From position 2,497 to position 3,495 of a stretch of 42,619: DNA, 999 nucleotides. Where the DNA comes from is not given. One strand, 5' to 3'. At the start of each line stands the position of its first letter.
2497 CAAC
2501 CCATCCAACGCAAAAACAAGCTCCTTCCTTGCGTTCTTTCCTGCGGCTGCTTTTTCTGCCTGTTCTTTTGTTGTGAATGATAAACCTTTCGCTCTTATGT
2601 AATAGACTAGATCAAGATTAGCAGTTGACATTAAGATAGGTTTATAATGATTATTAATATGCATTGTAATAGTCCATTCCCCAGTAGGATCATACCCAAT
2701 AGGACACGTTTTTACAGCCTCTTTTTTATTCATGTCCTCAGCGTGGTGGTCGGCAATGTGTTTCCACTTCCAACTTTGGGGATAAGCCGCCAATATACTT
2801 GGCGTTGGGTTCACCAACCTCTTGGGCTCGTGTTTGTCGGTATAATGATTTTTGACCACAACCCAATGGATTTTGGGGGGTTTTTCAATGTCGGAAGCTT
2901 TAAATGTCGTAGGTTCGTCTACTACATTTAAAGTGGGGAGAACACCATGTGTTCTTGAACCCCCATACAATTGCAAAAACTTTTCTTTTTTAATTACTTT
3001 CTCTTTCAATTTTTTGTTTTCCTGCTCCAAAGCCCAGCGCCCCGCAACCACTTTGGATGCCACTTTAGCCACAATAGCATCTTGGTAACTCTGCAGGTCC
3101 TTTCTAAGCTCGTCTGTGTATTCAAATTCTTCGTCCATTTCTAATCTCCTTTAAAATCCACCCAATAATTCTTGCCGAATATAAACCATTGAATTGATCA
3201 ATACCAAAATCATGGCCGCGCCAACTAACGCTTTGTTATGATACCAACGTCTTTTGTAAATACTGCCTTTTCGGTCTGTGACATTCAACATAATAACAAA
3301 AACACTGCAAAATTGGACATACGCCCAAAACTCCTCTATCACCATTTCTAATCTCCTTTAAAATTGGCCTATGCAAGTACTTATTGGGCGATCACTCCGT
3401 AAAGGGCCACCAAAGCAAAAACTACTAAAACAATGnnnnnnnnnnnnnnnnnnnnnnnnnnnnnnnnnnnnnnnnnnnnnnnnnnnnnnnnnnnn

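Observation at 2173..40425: Strand-biased scatter of the same sigma54-type motif, antisense to the early/replication genes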

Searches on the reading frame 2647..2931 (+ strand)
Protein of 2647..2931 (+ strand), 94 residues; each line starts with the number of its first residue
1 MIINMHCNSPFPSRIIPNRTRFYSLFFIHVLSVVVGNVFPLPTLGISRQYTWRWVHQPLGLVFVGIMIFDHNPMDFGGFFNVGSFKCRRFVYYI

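Call 75: search_protein_families(library=pfam, proteins=[window:2647-2931:+], max_evalue=0.01)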
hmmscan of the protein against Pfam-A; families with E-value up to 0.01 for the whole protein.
window:2647-2931:+ (94 aa): 0 families

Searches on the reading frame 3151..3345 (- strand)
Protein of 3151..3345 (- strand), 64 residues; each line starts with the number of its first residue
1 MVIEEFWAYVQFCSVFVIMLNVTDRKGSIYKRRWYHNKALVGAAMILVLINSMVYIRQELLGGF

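Call 74: search_protein_families(library=pfam, proteins=[window:3151-3345:-], max_evalue=0.05)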
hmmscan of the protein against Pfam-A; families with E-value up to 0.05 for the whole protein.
window:3151-3345:- (64 aa): 0 families
